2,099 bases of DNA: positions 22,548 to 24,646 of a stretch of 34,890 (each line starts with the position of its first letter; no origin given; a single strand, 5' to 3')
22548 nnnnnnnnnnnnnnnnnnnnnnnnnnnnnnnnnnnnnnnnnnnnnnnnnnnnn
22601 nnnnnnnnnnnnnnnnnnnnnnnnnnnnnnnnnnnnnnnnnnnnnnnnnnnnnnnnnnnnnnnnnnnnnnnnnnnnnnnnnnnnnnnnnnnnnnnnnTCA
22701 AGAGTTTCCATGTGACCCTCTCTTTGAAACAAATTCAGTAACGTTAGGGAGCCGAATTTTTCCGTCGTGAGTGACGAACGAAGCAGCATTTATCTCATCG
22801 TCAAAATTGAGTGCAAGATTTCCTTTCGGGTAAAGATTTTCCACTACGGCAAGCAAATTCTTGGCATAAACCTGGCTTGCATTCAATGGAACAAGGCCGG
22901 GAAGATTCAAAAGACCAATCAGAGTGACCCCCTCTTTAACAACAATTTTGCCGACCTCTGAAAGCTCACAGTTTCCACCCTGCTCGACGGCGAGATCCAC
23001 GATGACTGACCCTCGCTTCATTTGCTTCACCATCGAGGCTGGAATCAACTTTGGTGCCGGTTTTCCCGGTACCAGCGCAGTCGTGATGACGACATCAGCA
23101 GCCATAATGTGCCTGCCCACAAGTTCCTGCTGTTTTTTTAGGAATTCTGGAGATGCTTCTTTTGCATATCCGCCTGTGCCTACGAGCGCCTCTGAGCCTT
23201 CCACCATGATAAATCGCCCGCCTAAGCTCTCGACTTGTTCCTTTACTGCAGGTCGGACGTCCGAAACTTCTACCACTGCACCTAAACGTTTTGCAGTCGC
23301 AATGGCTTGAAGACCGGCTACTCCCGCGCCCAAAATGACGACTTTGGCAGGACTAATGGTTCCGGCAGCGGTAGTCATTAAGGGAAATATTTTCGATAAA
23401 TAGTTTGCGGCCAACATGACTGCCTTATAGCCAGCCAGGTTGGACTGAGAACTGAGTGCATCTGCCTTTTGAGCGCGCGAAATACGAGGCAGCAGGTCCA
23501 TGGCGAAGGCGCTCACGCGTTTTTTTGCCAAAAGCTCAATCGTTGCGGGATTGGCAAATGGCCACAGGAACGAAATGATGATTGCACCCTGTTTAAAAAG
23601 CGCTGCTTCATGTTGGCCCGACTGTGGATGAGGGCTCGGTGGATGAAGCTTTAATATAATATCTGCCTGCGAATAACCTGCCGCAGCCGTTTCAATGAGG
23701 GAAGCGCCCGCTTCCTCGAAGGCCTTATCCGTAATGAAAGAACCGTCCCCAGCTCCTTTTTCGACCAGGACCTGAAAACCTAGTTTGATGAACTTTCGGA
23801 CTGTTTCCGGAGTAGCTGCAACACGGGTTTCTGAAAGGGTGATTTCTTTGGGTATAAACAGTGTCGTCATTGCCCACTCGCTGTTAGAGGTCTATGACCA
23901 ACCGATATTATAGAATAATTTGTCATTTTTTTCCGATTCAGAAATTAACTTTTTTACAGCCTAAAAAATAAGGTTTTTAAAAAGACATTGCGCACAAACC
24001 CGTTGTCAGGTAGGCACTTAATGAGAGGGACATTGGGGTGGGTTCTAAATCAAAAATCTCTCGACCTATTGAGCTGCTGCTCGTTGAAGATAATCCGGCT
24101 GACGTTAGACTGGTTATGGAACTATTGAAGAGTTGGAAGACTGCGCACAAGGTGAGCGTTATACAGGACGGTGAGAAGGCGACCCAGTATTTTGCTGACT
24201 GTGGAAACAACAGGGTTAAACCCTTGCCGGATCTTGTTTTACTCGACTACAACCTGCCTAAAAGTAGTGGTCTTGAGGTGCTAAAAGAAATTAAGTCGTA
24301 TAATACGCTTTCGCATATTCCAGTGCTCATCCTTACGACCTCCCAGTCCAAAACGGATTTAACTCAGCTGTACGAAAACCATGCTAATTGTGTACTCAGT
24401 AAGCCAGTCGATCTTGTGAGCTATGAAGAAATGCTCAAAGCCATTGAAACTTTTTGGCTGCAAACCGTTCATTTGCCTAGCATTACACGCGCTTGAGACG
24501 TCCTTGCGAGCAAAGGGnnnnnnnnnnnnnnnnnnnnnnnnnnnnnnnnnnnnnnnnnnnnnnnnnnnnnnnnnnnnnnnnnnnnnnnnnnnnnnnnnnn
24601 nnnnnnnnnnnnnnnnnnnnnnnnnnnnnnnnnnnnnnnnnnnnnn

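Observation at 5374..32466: Ten sigma-54 promoter matches, all intergenic and correctly oriented, tie a general-stress-type gene set to RpoN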

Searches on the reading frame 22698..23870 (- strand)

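Call 6: search_protein_families(library=pfam, proteins=[window:22698-23870:-])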
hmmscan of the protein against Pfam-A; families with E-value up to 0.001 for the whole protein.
window:22698-23870:- (390 aa): 2 families
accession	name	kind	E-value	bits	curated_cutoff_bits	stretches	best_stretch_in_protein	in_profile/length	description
PF01262.27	AlaDh_PNT_C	-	8.6e-69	231.7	23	1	150-373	1-212/214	Alanine dehydrogenase/PNT, C-terminal domain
PF05222.21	AlaDh_PNT_N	-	3.1e-43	147.7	30.4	1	6-146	2-136/136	Alanine dehydrogenase/PNT, N-terminal domain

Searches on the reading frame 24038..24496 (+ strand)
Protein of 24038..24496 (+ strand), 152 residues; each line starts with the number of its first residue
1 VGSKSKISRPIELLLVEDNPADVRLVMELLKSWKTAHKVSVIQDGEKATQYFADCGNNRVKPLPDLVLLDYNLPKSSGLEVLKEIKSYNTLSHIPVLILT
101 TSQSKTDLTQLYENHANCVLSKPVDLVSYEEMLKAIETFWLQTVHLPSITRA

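Call 6: search_protein_families(library=pfam, proteins=[window:24038-24496:+])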
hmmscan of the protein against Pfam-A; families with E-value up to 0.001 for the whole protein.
window:24038-24496:+ (152 aa): 1 family
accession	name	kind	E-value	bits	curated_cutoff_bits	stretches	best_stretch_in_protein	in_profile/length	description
PF00072.30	Response_reg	-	3.9e-18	66.1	30.2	1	14-128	2-105/111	Response regulator receiver domain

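Call 36: search_protein_families(library=pfam, max_evalue=0.01, proteins=[window:24038-24496:+])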
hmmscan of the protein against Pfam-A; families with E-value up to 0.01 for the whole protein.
window:24038-24496:+ (152 aa): 1 family
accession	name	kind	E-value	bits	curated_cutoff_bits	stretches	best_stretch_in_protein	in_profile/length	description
PF00072.30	Response_reg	-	3.9e-18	66.1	30.2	1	14-128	2-105/111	Response regulator receiver domain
